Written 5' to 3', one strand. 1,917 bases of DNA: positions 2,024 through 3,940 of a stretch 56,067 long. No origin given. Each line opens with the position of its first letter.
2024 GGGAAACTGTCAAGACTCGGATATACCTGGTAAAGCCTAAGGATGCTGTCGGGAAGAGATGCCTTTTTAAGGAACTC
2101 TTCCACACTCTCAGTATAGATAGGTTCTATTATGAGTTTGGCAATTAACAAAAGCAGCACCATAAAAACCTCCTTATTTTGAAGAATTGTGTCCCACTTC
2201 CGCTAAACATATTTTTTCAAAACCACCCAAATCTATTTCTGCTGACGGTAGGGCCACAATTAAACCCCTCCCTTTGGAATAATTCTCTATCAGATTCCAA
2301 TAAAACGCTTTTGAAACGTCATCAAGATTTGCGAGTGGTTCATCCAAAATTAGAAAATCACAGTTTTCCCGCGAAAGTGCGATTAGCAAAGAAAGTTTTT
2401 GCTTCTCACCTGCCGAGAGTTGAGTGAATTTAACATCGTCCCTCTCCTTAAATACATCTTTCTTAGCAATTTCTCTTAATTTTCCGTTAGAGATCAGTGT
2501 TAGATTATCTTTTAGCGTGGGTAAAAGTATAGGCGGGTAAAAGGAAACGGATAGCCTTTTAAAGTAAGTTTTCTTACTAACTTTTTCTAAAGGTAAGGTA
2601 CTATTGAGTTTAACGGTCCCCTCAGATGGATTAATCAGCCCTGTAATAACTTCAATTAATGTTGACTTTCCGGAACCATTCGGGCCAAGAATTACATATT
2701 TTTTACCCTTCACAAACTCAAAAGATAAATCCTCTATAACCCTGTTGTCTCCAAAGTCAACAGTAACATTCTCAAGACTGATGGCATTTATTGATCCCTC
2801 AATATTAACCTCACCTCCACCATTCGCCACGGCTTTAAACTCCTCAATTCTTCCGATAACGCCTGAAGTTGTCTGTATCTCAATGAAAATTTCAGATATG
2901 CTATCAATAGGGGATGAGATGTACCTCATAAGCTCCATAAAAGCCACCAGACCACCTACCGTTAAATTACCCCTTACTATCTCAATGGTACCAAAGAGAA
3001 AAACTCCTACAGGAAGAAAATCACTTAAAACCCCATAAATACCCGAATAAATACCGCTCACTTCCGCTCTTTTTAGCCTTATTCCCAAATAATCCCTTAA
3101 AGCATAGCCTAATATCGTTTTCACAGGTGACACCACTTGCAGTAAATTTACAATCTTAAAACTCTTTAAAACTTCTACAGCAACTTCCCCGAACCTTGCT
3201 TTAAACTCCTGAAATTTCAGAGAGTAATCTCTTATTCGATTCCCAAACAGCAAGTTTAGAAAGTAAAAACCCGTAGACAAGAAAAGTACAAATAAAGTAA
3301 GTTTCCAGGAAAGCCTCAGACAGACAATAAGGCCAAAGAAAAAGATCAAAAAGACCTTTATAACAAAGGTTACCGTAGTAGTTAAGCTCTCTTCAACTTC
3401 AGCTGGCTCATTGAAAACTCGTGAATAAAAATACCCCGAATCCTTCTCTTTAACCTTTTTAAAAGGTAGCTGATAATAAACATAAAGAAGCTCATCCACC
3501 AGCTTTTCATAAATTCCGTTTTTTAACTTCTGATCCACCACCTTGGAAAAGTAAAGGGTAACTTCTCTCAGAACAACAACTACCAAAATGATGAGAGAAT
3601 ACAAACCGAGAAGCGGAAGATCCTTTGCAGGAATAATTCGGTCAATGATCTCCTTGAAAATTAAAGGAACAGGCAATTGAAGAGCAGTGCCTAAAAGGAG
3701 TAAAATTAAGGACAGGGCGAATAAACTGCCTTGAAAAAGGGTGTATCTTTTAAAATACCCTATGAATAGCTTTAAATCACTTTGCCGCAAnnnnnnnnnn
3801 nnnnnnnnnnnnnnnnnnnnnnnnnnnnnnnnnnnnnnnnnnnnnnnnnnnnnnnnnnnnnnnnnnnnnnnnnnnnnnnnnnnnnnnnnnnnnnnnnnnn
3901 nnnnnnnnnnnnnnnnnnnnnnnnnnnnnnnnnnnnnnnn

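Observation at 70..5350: Three unannotated paralogous mini-ORFs with an invariant CGCFL[TV]xC core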

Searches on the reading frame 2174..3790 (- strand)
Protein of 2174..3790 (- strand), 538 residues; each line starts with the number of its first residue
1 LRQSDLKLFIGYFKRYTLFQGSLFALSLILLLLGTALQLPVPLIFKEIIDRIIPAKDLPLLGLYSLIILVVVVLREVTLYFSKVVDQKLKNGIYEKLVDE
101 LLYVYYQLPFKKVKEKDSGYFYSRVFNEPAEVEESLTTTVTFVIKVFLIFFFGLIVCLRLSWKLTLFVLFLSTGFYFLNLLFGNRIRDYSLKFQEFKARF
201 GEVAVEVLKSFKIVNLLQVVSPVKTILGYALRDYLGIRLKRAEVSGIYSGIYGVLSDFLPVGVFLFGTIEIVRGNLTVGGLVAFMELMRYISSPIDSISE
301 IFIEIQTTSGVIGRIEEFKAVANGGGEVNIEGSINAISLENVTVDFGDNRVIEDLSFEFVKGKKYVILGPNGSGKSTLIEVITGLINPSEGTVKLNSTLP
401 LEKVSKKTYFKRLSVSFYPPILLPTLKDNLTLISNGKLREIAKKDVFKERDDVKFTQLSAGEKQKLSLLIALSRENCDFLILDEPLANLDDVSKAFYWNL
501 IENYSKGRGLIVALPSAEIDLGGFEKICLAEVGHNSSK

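Call 4: search_protein_families(library=ncbifam, proteins=[window:2174-3790:-], max_evalue=1)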
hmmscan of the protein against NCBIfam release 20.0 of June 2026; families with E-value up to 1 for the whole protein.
window:2174-3790:- (538 aa): 199 families (the best 25 are shown)
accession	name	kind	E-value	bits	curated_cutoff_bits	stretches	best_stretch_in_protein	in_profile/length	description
NF045998.1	cleave_ABC_plasm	equivalog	4.8e-43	147.4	500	1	19-506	149-650/673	Mbov_0121 family peptidase domain-containing ABC transporter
TIGR02203.1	MsbA_lipidA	equivalog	1.3e-37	129.5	602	2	23-397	15-394/572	lipid A export permease/ATP-binding protein MsbA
TIGR03375.1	type_I_sec_LssB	subfamily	1.2e-34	119.7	693.1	1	31-512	158-657/696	type I secretion system permease/ATPase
TIGR02204.1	MsbA_rel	hypoth_equivalog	1.4e-30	106.5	780.4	1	8-413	8-416/576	ABC transporter, permease/ATP-binding protein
TIGR00958.1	3a01208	subfamily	1.8e-30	105.9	874.6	1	21-496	160-655/711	antigen peptide transporter 2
NF045513.1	HepA_fam_ABC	equivalog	2.8e-30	105.3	725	1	64-512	97-564/610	heterocyst formation ABC transporter subunit HepA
TIGR03796.1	NHLM_micro_ABC1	equivalog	4.1e-30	104.6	853.3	1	17-492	150-649/710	NHLP family bacteriocin export ABC transporter peptidase/permease/ATPase subunit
TIGR01193.1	bacteriocin_ABC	subfamily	9.9e-29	100.4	523.85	1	28-493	162-646/708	peptide cleavage/export ABC transporter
TIGR02857.1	CydD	equivalog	3.5e-28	98.8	435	2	333-513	318-513/529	thiol reductant ABC exporter subunit CydD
TIGR01846.1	type_I_sec_HlyB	subfamily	9.4e-28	96.9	725.55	1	5-512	126-647/694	type I secretion system permease/ATPase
TIGR01842.1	type_I_sec_PrtD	subfamily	2.8e-24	85.6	510.15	2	36-407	20-388/544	type I secretion system permease/ATPase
NF000355.4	ribo_prot_ABC_F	equivalog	1e-23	84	380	1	337-505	3-164/499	ribosomal protection-like ABC-F family protein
NF007090.0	PRK09544.1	equivalog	1e-22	80.8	306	1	336-512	4-174/251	zinc ABC transporter ATP-binding protein ZnuC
NF010178.0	PRK13657.1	equivalog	7.5e-22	77.5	733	1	154-510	148-523/588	glucan ABC transporter ATP-binding protein/ permease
NF033858.1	ABC2_perm_RbbA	equivalog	6.8e-21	73.9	1050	2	333-396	264-326/909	ribosome-associated ATPase/putative transporter RbbA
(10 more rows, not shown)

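Call 5: search_protein_families(library=pfam, proteins=[window:2174-3790:-], max_evalue=1)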
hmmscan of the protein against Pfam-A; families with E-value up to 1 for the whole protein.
window:2174-3790:- (538 aa): 9 families
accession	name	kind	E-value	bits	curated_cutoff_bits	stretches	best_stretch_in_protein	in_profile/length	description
PF00664.28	ABC_membrane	-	3.5e-29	102.8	28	1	25-294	2-273/274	ABC transporter transmembrane region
PF00005.33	ABC_tran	-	4.2e-22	79.6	25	1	353-487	2-137/137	ABC transporter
PF13304.12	AAA_21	-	9.1e-08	32.9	27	2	365-397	2-51/304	AAA domain, putative AbiEii toxin, Type IV TA system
PF02463.25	SMC_N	-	1.3e-06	28.4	40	2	363-382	25-44/220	RecF/RecN/SMC N terminal domain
PF13476.12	AAA_23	-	1.1e-05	26.6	27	1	351-384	9-41/201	AAA domain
PF13555.12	AAA_29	-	1.3e-05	25.3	27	1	361-397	22-56/61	P-loop containing region of AAA domain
PF13175.12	AAA_15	-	0.0023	18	32.1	1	339-390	14-51/374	AAA ATPase domain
PF03193.22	RsgA_GTPase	-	0.0068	16.7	30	1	334-387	79-131/174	RsgA GTPase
PF07728.20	AAA_5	-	0.18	12.3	22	1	366-398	3-36/139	AAA domain (dynein-related subfamily)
